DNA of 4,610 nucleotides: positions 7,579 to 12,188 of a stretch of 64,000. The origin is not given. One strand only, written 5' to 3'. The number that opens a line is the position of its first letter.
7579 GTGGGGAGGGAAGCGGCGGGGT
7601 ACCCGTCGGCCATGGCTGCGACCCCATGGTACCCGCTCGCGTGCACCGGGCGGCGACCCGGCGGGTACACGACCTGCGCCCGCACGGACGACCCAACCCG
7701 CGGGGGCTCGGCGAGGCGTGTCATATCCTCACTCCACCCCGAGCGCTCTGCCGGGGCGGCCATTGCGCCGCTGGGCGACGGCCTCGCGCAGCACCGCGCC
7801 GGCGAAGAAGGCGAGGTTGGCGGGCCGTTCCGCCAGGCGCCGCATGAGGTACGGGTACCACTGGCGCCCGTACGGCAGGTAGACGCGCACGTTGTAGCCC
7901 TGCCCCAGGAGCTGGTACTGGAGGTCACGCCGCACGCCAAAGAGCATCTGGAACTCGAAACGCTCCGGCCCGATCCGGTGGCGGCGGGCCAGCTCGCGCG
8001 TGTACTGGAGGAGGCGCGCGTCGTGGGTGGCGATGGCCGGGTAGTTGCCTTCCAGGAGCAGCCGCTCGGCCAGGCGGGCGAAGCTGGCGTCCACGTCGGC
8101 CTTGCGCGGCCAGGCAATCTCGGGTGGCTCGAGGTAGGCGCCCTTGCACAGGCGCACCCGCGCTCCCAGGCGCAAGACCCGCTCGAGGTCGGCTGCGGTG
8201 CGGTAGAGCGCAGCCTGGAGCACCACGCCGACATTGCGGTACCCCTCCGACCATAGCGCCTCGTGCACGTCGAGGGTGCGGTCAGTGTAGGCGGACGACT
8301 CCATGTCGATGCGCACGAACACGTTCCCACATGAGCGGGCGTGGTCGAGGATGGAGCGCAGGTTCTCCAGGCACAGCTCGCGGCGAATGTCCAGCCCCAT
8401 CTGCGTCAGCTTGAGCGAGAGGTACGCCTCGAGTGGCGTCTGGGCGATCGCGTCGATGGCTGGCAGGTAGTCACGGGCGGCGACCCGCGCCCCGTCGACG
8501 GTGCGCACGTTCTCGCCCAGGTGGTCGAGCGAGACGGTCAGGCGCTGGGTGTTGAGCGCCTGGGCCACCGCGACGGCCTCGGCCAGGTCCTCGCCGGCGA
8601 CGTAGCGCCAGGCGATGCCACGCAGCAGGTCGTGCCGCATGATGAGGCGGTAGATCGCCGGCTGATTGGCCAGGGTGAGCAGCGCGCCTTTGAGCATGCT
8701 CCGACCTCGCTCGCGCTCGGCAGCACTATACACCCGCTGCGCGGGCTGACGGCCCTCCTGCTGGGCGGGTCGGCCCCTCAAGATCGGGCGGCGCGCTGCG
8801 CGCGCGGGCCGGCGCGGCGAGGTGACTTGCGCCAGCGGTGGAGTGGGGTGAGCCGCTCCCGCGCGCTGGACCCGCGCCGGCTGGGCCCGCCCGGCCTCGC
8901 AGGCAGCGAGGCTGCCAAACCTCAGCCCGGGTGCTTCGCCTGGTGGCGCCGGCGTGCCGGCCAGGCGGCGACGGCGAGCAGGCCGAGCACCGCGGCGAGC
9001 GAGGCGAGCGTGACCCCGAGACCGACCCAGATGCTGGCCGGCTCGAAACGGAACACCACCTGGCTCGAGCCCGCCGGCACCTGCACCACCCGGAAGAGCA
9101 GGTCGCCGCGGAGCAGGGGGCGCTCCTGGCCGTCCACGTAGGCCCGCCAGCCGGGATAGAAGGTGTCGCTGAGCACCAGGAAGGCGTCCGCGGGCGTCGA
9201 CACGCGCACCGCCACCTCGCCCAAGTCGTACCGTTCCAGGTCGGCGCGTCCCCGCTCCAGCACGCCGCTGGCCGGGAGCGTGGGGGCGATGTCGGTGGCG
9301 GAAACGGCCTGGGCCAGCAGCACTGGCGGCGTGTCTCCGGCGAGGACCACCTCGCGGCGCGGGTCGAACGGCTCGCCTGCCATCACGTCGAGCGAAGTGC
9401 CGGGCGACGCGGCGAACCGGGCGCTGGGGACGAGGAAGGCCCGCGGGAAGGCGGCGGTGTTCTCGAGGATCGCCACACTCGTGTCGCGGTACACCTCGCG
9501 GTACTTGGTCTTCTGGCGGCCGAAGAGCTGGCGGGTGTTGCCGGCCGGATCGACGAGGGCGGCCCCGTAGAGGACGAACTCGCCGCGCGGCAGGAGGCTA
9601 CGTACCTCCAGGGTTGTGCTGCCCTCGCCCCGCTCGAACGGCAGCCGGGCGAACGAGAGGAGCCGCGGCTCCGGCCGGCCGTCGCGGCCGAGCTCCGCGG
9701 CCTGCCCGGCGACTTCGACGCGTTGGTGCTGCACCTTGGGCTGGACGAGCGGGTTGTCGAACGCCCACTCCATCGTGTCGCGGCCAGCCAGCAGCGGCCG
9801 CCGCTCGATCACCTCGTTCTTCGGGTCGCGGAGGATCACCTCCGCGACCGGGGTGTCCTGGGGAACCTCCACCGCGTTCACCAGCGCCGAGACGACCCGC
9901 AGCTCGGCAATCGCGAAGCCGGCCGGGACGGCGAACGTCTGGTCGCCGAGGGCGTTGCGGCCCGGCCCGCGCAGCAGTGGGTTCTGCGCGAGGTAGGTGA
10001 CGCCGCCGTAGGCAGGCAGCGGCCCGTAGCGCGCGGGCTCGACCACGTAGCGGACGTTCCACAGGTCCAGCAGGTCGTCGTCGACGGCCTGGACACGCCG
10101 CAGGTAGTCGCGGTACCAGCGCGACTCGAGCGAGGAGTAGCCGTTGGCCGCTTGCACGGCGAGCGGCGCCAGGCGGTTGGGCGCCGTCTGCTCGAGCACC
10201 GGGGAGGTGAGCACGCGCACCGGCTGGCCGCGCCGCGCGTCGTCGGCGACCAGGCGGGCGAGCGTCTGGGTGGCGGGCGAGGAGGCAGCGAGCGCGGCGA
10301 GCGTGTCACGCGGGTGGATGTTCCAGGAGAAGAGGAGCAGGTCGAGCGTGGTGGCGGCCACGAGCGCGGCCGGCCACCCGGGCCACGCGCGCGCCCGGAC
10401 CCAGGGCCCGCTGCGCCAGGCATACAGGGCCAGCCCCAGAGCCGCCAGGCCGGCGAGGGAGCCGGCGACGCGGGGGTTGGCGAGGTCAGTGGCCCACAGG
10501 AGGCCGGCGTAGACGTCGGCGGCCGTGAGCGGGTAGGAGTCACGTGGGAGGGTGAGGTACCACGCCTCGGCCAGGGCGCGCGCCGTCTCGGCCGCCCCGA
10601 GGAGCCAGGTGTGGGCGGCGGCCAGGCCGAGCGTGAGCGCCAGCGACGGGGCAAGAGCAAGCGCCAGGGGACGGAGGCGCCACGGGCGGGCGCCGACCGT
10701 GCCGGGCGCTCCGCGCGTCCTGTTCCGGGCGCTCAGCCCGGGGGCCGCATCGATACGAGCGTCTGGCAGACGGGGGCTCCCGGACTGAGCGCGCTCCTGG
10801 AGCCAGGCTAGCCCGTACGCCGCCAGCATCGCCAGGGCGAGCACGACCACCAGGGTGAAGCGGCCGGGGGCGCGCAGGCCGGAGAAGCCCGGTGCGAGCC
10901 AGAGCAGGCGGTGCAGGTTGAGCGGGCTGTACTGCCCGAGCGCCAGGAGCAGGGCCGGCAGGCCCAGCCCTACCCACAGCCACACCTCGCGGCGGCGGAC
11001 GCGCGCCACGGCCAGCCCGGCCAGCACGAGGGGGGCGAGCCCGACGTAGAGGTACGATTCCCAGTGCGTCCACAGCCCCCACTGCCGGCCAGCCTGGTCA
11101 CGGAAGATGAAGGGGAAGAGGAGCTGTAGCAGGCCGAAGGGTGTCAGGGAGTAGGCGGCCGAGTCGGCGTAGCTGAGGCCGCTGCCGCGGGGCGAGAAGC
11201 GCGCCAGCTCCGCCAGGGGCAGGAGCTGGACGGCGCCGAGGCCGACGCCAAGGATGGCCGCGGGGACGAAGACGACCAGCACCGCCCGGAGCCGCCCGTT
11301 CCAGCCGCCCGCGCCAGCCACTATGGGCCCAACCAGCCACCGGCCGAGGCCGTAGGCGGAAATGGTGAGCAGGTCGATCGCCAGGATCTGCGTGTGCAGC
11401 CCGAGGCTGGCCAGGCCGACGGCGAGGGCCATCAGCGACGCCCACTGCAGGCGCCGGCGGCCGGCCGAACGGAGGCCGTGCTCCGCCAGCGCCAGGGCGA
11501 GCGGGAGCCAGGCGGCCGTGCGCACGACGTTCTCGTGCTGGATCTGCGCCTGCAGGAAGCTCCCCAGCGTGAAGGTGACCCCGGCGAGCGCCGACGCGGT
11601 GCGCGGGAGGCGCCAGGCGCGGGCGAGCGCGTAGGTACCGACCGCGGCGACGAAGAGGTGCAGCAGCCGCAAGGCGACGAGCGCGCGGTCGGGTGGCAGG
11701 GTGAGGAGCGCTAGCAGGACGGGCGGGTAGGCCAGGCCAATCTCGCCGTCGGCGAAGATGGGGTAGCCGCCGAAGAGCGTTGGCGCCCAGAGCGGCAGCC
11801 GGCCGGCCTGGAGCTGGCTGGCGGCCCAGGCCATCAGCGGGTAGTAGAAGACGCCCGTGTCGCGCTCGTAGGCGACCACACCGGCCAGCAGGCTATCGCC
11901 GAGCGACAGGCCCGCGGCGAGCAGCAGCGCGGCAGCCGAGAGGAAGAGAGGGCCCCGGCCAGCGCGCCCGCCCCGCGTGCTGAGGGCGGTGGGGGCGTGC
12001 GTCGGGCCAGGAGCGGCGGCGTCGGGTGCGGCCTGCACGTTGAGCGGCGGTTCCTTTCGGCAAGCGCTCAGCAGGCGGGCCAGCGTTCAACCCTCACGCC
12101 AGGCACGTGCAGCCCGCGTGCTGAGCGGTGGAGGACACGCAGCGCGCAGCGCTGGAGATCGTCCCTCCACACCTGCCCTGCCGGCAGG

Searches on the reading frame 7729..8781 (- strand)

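Call 74: search_protein_families(library=pfam, proteins=[window:7729-8781:-], max_evalue=0.01)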
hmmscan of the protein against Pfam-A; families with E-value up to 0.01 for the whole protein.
window:7729-8781:- (350 aa): 1 family
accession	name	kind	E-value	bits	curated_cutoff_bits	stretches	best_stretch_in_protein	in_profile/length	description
PF01619.24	Pro_dh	-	6.5e-39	134.6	27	1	72-325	4-275/278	Proline dehydrogenase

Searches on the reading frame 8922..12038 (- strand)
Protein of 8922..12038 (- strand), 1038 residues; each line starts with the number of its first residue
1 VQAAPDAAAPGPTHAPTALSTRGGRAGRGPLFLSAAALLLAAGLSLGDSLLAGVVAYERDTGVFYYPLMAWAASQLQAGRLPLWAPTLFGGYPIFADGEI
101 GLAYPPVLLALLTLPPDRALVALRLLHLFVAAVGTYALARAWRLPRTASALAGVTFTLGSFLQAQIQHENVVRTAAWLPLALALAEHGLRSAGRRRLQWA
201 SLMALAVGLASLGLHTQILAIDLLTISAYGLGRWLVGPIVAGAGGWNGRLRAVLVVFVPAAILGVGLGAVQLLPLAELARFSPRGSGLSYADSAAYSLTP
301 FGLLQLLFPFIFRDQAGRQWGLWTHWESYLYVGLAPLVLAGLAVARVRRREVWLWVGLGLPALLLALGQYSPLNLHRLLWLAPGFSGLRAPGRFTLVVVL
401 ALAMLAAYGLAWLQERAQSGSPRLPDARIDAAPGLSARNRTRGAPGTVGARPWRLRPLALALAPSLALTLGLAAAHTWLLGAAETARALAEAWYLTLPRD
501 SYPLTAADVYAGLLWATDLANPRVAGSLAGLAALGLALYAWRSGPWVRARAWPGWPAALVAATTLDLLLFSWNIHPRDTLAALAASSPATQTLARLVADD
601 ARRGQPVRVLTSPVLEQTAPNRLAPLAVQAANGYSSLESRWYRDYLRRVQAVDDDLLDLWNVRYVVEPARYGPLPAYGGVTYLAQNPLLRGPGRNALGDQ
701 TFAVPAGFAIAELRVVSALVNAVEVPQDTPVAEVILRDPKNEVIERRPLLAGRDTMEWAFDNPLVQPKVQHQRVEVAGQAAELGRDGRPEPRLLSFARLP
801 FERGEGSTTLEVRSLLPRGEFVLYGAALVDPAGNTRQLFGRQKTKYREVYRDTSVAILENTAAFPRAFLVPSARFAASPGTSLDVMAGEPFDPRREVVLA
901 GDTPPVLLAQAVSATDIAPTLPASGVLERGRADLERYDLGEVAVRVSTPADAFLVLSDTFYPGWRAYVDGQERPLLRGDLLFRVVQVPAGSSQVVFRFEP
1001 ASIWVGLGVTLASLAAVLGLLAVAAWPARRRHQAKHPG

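Call 74: search_protein_families(library=pfam, proteins=[window:8922-12038:-], max_evalue=0.01)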
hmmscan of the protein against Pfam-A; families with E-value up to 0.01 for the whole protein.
window:8922-12038:- (1038 aa): 1 family
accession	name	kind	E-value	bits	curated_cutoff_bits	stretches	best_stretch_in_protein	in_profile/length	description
PF09586.16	YfhO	-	1.2e-05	24.4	28.5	1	938-1010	762-835/835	Bacterial membrane protein YfhO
